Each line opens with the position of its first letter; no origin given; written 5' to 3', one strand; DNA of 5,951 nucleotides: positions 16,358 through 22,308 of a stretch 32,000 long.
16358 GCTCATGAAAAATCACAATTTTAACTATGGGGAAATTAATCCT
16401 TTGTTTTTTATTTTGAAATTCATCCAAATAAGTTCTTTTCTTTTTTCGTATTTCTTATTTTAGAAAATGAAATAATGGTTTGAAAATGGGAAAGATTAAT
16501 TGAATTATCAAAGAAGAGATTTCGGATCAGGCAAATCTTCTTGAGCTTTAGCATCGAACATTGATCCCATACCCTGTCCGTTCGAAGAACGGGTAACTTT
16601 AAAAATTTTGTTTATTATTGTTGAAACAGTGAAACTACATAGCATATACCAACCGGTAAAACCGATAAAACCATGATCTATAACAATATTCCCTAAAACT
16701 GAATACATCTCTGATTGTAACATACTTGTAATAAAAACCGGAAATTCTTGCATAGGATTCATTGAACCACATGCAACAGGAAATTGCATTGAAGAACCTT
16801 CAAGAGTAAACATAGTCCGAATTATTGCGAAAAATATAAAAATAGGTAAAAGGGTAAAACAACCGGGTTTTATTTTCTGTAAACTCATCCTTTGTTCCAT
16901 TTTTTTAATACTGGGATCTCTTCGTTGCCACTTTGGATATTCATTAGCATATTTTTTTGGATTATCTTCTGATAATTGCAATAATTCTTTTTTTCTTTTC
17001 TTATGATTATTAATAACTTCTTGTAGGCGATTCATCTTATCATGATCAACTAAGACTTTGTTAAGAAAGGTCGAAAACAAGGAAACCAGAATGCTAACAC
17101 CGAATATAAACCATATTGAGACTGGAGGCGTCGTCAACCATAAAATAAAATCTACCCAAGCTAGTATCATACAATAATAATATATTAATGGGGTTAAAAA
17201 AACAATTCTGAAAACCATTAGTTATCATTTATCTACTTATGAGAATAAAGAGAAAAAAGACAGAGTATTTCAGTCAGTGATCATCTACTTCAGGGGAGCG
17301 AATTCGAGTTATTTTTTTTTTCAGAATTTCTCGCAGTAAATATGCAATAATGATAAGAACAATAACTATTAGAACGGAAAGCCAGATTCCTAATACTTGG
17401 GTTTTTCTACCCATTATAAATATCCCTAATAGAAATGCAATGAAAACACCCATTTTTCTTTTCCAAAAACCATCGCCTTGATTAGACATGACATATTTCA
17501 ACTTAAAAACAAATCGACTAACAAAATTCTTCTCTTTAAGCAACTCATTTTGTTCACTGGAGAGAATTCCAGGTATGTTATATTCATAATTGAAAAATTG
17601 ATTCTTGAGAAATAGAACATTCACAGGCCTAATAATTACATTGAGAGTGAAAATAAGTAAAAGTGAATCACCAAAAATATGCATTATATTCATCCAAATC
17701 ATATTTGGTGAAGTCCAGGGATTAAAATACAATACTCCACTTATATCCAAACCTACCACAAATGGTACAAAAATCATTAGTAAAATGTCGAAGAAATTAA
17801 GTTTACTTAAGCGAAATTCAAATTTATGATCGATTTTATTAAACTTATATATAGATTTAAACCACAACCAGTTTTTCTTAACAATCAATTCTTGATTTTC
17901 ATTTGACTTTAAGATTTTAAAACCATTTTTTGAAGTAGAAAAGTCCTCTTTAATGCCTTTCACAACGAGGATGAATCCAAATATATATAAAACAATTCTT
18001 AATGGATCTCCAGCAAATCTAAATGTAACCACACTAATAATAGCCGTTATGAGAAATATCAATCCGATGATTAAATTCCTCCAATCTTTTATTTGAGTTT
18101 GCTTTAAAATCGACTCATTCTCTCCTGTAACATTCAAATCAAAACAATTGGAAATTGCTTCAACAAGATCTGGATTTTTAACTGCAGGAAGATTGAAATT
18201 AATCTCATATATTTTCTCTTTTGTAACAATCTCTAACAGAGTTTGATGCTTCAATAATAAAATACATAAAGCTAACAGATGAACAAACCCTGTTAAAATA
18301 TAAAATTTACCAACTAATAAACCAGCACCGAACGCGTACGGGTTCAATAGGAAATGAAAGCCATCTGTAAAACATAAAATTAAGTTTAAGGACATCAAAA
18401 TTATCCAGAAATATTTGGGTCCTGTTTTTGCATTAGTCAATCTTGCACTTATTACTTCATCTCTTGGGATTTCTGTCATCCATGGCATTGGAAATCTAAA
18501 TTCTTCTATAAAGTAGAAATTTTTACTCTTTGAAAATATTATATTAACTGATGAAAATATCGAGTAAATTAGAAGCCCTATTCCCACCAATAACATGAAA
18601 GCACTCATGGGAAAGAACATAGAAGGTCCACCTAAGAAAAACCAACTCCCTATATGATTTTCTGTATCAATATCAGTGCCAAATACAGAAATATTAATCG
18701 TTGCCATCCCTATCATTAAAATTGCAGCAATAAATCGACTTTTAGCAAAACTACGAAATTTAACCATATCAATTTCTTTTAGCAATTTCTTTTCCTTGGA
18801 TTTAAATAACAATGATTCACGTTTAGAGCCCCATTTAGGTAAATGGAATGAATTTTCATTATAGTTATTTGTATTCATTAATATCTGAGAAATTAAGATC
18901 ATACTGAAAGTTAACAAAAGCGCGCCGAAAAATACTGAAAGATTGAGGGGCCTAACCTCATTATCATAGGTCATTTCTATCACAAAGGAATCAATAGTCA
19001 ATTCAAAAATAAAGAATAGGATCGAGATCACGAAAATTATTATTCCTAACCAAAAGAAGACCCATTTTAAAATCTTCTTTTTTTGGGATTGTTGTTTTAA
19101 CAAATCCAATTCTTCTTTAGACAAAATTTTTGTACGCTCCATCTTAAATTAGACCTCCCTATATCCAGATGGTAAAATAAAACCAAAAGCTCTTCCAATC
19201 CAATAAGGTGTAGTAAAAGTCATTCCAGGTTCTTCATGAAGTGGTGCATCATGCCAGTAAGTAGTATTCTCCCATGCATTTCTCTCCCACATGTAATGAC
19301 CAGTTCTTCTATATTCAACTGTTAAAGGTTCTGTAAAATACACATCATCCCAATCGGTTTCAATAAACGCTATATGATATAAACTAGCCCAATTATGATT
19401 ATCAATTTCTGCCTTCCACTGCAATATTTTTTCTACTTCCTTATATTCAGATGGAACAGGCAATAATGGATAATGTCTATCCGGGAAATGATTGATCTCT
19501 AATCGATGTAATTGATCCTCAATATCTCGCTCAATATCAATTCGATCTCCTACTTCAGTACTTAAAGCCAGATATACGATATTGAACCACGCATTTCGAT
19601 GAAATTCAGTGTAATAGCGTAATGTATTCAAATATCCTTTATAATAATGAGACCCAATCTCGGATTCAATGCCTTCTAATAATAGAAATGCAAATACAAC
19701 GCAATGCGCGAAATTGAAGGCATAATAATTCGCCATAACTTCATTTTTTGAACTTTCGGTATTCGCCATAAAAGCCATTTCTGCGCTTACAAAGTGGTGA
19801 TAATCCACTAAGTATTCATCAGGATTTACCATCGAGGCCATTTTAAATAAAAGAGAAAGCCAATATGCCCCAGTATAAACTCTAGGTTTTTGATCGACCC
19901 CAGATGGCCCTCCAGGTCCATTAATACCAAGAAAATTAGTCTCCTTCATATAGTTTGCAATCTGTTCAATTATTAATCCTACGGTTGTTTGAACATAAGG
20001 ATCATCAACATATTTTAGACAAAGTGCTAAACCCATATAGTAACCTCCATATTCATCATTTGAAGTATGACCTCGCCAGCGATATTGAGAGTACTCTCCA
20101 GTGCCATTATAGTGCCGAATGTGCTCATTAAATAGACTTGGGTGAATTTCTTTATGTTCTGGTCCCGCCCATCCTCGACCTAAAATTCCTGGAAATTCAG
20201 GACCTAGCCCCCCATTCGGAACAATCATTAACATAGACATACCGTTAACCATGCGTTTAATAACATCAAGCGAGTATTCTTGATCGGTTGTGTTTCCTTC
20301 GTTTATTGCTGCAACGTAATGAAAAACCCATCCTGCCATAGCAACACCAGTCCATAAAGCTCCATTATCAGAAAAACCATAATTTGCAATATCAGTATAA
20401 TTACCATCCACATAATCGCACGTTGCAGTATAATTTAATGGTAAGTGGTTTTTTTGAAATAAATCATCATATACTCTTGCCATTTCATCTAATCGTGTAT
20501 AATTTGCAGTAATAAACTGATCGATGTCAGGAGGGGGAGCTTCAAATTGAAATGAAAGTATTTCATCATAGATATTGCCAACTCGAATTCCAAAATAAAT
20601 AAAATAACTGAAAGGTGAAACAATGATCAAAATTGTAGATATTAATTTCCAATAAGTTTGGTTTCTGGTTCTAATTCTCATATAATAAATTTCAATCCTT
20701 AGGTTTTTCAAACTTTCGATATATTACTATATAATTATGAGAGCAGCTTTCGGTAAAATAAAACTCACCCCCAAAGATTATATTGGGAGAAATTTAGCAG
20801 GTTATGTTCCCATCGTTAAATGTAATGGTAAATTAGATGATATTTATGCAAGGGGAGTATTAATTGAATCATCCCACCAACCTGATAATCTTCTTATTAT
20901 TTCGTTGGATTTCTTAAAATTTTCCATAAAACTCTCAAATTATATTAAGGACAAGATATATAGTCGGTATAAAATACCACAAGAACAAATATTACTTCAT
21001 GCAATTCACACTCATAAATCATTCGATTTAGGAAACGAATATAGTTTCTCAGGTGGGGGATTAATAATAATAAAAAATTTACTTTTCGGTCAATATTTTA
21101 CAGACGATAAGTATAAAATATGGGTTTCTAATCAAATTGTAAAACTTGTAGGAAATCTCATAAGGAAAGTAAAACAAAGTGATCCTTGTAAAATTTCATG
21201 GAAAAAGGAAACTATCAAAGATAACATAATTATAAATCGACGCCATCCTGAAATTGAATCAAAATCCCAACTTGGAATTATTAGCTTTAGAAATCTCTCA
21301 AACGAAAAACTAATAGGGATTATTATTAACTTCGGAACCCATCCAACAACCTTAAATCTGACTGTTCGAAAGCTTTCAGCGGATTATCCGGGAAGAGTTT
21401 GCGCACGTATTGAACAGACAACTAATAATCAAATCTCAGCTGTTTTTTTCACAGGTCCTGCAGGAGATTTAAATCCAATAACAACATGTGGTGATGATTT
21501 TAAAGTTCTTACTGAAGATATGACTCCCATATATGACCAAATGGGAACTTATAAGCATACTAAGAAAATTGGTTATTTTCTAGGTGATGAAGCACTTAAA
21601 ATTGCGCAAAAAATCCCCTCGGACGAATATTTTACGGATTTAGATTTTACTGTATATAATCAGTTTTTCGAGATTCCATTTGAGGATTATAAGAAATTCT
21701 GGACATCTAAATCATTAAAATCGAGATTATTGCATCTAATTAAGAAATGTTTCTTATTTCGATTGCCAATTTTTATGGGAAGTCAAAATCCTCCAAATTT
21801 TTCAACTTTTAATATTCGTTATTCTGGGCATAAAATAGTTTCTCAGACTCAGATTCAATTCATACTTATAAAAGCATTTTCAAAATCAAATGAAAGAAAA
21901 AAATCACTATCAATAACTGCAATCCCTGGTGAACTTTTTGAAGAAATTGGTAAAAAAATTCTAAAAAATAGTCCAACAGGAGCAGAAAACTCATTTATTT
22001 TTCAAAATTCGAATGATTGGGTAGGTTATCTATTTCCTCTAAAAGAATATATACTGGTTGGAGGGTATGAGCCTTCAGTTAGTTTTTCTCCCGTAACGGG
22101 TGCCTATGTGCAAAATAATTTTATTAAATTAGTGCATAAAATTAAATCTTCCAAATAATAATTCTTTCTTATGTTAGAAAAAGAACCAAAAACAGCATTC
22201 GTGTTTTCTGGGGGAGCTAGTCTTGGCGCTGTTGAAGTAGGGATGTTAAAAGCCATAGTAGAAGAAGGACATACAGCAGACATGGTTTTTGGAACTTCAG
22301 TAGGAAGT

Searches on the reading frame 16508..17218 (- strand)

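Call 7: search_protein_families(library=pfam, proteins=[window:16508-17218:-], max_evalue=0.001)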
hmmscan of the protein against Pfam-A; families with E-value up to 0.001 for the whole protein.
window:16508-17218:- (236 aa): 1 family
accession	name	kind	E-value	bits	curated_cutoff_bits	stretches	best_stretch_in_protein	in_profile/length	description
PF01956.21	EMC3_TMCO1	-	3.3e-18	66.5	27.1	1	36-208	17-167/169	Integral membrane protein EMC3/TMCO1-like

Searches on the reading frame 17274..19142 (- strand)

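Call 7: search_protein_families(library=pfam, proteins=[window:17274-19142:-], max_evalue=0.001)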
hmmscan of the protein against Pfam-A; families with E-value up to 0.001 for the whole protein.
window:17274-19142:- (622 aa): 0 families

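Call 70: search_protein_families(library=pfam, proteins=[window:17274-19142:-], max_evalue=1)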
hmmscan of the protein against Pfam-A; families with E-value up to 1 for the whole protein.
window:17274-19142:- (622 aa): 2 families
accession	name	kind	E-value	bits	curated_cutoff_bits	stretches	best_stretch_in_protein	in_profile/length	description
PF12263.13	DUF3611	-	0.023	15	27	1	17-83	6-68/175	Protein of unknown function (DUF3611)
PF12036.14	DUF3522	-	0.17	12.4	29.3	0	552-615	88-150/188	Protein of unknown function (DUF3522)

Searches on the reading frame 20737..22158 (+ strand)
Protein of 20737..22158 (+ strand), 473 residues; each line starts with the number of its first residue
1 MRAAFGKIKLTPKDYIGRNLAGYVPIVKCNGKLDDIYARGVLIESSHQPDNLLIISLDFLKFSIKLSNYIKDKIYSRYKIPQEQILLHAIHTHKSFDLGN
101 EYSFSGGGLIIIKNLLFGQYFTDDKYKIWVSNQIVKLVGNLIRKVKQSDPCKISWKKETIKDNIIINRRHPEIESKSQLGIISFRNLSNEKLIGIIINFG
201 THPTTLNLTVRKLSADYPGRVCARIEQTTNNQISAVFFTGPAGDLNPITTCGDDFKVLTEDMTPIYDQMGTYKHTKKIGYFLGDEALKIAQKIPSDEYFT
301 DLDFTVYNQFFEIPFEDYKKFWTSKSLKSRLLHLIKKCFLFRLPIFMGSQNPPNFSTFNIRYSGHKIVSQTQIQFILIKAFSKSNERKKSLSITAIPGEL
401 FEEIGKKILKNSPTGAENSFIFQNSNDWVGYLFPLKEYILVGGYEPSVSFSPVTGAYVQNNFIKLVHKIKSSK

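Call 3: search_protein_families(library=pfam, proteins=[window:20737-22158:+], max_evalue=0.01)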
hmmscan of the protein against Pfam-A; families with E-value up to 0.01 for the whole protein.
window:20737-22158:+ (473 aa): 1 family
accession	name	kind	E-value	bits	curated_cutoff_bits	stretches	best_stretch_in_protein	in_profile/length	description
PF04734.18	Ceramidase_alk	-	2.2e-07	30.4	32.1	1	176-249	177-258/509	Neutral/alkaline non-lysosomal ceramidase, N-terminal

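Call 4: search_protein_families(library=ncbifam, proteins=[window:20737-22158:+], max_evalue=0.01)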
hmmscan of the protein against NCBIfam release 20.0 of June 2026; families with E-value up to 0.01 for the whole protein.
window:20737-22158:+ (473 aa): 0 families
